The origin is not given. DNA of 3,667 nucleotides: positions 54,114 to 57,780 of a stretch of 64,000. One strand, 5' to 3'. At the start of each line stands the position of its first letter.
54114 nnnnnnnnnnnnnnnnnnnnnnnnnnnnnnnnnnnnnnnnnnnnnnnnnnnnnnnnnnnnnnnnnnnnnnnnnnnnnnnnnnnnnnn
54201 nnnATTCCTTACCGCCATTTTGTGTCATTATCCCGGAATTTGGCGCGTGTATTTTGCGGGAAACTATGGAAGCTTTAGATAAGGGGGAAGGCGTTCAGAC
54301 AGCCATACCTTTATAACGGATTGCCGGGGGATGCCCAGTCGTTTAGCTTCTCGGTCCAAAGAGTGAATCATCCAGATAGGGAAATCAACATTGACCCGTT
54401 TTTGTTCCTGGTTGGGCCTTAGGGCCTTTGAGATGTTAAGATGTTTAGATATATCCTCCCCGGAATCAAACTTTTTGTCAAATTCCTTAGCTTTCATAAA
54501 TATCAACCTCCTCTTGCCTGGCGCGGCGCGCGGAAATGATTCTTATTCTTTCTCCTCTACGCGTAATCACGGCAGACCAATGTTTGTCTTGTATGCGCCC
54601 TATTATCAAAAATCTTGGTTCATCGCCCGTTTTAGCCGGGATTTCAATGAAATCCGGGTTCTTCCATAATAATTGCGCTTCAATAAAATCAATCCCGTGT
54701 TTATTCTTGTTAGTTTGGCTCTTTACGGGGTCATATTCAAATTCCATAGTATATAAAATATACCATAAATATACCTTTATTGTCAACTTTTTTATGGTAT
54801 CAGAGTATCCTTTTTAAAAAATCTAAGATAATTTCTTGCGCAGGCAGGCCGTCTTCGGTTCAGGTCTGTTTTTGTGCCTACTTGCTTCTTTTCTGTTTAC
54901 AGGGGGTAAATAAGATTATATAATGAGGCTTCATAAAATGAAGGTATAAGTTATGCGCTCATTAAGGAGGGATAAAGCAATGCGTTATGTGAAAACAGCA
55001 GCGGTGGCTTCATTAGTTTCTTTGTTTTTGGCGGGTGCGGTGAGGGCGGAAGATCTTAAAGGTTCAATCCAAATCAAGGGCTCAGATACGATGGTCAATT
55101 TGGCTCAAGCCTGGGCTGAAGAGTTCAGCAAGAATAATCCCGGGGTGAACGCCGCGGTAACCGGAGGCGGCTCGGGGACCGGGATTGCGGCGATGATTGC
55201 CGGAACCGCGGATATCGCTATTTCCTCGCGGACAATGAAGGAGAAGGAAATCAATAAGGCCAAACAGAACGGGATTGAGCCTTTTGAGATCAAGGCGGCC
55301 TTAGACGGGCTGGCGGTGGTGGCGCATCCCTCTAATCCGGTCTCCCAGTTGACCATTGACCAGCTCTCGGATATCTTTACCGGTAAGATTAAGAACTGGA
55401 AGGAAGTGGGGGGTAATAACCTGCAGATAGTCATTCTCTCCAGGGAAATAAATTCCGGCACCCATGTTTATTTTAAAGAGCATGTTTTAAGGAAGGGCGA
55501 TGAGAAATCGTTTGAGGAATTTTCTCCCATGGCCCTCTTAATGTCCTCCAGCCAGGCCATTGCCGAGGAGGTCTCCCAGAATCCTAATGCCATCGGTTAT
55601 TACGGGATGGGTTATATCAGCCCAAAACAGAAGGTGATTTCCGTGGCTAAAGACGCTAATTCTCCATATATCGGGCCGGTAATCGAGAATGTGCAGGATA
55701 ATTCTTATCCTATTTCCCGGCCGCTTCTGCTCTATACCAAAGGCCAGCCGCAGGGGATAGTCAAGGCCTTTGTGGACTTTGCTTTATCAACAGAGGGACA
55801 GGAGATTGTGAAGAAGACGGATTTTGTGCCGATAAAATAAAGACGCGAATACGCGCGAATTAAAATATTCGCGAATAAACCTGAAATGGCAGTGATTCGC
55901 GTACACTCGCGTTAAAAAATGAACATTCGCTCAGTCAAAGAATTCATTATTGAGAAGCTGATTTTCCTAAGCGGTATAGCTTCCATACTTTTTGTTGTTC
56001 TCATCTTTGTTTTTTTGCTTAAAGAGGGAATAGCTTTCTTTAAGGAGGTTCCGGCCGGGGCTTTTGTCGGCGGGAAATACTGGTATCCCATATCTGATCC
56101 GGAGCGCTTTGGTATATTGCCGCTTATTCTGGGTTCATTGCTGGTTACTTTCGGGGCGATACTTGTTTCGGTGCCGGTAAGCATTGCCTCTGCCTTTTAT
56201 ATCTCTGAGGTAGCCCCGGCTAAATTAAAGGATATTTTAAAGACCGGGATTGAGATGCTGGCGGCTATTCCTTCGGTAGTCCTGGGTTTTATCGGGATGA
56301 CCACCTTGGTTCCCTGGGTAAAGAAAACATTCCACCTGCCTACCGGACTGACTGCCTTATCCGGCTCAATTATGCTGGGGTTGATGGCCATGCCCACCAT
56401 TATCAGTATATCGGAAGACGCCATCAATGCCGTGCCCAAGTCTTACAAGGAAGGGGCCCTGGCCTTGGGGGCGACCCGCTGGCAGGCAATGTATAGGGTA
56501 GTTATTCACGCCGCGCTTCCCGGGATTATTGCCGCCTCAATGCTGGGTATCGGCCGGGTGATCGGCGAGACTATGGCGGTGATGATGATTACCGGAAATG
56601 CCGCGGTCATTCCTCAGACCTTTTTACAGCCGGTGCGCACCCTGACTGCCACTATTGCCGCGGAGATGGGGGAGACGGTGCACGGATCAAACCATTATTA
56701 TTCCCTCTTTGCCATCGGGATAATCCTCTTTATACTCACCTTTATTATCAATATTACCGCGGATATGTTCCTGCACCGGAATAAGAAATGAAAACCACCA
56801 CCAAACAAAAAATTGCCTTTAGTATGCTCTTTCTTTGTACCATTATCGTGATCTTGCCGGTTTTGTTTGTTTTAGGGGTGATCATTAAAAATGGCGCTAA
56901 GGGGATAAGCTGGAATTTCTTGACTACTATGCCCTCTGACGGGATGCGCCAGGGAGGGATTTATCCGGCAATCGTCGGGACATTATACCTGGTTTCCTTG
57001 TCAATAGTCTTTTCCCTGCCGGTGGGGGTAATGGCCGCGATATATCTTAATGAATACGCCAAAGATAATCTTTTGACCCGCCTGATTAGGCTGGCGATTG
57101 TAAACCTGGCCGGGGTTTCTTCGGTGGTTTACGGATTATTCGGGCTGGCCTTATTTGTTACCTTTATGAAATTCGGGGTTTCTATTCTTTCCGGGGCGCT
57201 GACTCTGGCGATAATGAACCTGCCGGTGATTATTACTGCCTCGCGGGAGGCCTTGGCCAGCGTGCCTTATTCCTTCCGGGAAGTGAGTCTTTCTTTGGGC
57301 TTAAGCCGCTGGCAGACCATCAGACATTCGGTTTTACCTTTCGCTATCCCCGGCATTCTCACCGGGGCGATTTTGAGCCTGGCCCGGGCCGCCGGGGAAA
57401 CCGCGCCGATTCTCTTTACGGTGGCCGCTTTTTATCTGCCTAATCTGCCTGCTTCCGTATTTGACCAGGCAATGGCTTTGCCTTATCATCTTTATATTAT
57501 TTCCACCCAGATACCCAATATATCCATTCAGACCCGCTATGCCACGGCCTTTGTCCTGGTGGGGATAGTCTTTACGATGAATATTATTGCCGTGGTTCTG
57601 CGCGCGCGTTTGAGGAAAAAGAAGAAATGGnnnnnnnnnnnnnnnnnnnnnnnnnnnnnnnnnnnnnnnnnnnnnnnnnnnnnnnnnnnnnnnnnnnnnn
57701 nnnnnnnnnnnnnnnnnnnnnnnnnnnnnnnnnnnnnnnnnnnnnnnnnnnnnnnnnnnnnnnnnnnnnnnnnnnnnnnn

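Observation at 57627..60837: Complementary motif degeneration in PstB2 and PstB3 predicts an asymmetric heterodimeric phosphate-transport ATPase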

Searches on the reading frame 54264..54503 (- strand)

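Call 33: search_protein_families(library=pfam, proteins=[window:54264-54503:-], max_evalue=0.01)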
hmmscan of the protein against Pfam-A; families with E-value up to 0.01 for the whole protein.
window:54264-54503:- (79 aa): 1 family
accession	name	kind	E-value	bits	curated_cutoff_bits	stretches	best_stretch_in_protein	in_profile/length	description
PF12441.14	CopG_antitoxin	-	2.1e-05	25.6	28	1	7-70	10-78/79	CopG antitoxin of type II toxin-antitoxin system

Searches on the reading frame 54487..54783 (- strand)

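Call 33: search_protein_families(library=pfam, proteins=[window:54487-54783:-], max_evalue=0.01)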
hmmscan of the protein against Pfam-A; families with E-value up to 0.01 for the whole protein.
window:54487-54783:- (98 aa): 1 family
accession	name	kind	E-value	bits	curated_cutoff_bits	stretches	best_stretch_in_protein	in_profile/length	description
PF04365.19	BrnT_toxin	-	1.5e-25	89.7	34.5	1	17-92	1-77/77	Ribonuclease toxin, BrnT, of type II toxin-antitoxin system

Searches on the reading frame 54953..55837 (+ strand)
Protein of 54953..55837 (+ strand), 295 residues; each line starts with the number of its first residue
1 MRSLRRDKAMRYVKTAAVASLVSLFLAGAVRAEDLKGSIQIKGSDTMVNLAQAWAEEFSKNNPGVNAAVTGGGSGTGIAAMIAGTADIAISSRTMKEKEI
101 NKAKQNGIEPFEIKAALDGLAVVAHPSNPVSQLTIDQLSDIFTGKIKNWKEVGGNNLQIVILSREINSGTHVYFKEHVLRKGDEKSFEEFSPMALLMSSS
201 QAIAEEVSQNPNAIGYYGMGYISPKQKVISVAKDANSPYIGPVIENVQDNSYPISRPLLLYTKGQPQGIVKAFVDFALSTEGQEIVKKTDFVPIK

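Call 4: search_protein_families(library=ncbifam, proteins=[window:54953-55837:+])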
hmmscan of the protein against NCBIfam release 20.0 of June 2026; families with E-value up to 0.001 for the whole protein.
window:54953-55837:+ (295 aa): 4 families
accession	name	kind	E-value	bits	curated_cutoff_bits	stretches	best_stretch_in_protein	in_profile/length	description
TIGR02136.1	ptsS_2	subfamily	1.1e-79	267.7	206.6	1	27-294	17-295/295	phosphate ABC transporter substrate-binding protein PstS family protein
TIGR00975.1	3a0107s03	equivalog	3e-18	66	205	1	41-246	3-224/315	phosphate ABC transporter substrate-binding protein PstS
NF008171.0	PRK10918.1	equivalog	2.1e-06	27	339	1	10-171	4-167/346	phosphate ABC transporter substrate-binding protein PstS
TIGR04505.1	PtsS_plasma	equivalog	3e-05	23.6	175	1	153-259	201-311/334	phosphate ABC transporter substrate-binding protein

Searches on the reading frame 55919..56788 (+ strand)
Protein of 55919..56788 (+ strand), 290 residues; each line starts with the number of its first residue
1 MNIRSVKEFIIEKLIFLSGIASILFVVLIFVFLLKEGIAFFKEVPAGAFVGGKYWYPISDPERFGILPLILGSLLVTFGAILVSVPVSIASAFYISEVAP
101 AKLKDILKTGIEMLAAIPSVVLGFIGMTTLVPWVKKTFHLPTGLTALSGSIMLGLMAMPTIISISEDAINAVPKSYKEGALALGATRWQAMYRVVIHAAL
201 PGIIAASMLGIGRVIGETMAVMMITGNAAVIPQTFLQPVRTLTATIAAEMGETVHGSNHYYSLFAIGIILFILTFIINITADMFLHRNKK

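Call 4: search_protein_families(library=ncbifam, proteins=[window:55919-56788:+])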
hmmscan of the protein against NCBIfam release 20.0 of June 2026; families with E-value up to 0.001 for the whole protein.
window:55919-56788:+ (290 aa): 15 families
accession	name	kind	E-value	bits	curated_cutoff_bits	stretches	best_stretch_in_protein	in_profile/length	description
TIGR02138.1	phosphate_pstC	equivalog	3.7e-86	288.8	196.45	1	10-287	3-294/296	phosphate ABC transporter permease subunit PstC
TIGR00974.1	3a0107s02c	equivalog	1.8e-48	165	193.45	1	11-289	4-271/272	phosphate ABC transporter permease PstA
NF008435.0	PRK11275.1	equivalog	4.9e-36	124.4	502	2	141-289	165-313/319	phosphate ABC transporter permease PstC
NF008430.0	PRK11268.1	equivalog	2.4e-20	72.8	439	1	56-289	69-294/295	phosphate ABC transporter permease PstA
TIGR02141.1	modB_ABC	equivalog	1.4e-13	51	182.6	1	73-232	3-166/208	molybdate ABC transporter permease subunit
NF038017.1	ABC_perm1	subfamily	5.7e-13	49.3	100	1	73-252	1-170/184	ABC transporter permease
NF006939.0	PRK09421.1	equivalog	2.2e-11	43.6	262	1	70-250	12-197/230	molybdate ABC transporter permease subunit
TIGR01581.1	Mo_ABC_porter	hypoth_equivalog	2.1e-09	37.2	210.3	1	71-232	24-189/225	ABC transporter permease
NF008208.0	PRK10971.1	equivalog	5.2e-09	36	415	1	20-229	18-223/277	sulfate/thiosulfate ABC transporter permease CysT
TIGR02139.1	permease_CysT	equivalog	1.6e-07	31.2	246.1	1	53-231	38-217/265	sulfate ABC transporter permease subunit CysT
TIGR00969.1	3a0106s02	subfamily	1.9e-06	27.6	240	1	22-233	21-230/272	sulfate ABC transporter permease subunit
NF007044.0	PRK09497.1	equivalog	8.9e-06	25.4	348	1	151-217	160-221/285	spermidine/putrescine ABC transporter permease PotB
NF008049.0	PRK10782.1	subfamily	9.8e-05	22.1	212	1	81-216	28-159/217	methionine ABC transporter permease MetI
TIGR03255.1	PhnV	equivalog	0.00011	22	358.7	1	70-227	68-222/270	2-aminoethylphosphonate ABC transport system, membrane component PhnV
TIGR03226.1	PhnU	equivalog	0.00023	20.7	283.45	1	166-231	199-263/311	2-aminoethylphosphonate ABC transporter permease subunit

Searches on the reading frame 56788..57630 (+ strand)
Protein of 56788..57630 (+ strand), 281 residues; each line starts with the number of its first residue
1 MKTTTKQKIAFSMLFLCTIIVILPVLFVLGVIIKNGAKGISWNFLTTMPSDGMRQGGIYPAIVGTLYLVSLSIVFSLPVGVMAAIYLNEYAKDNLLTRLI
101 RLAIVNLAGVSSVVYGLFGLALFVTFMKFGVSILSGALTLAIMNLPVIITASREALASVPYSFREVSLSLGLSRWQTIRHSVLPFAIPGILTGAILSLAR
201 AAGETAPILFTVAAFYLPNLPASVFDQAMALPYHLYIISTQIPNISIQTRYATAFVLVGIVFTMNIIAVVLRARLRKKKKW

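Call 4: search_protein_families(library=ncbifam, proteins=[window:56788-57630:+])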
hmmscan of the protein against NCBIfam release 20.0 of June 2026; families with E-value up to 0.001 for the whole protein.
window:56788-57630:+ (281 aa): 21 families
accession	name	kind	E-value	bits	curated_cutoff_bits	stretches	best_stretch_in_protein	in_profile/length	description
TIGR00974.1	3a0107s02c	equivalog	4.2e-85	285.2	193.45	1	8-276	2-271/272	phosphate ABC transporter permease PstA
TIGR02138.1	phosphate_pstC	equivalog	3.9e-43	147.6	196.45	1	9-273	3-293/296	phosphate ABC transporter permease subunit PstC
NF008430.0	PRK11268.1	equivalog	3.9e-38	131.2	439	1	5-274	25-292/295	phosphate ABC transporter permease PstA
NF008435.0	PRK11275.1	equivalog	5.5e-19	68.4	502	2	128-217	165-254/319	phosphate ABC transporter permease PstC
NF006939.0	PRK09421.1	equivalog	2.1e-11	43.7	262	1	61-278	11-223/230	molybdate ABC transporter permease subunit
TIGR02141.1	modB_ABC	equivalog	1.5e-08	34.5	182.6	1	66-213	4-160/208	molybdate ABC transporter permease subunit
TIGR02139.1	permease_CysT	equivalog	1.3e-07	31.5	246.1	1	92-222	84-216/265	sulfate ABC transporter permease subunit CysT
TIGR01581.1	Mo_ABC_porter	hypoth_equivalog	1.5e-07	31.1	210.3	1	71-213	32-183/225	ABC transporter permease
TIGR01097.1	PhnE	equivalog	4.1e-07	29.7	216.7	1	13-196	13-190/252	phosphonate ABC transporter, permease protein PhnE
NF040839.1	tungstate_WtpB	equivalog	7.3e-07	29.1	340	1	16-224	9-214/251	tungstate ABC transporter permease WtpB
NF008208.0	PRK10971.1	equivalog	1e-06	28.5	415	1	61-212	59-219/277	sulfate/thiosulfate ABC transporter permease CysT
TIGR00969.1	3a0106s02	subfamily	4.3e-06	26.4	240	1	6-215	17-225/272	sulfate ABC transporter permease subunit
TIGR03255.1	PhnV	equivalog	1e-05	25.4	358.7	1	55-209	61-217/270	2-aminoethylphosphonate ABC transport system, membrane component PhnV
NF007047.0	PRK09500.1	equivalog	1.4e-05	24.9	326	1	8-200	5-195/257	spermidine/putrescine ABC transporter permease PotC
NF007028.0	PRK09494.1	equivalog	2.6e-05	24.2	303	1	66-191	23-148/219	glutamine ABC transporter permease GlnP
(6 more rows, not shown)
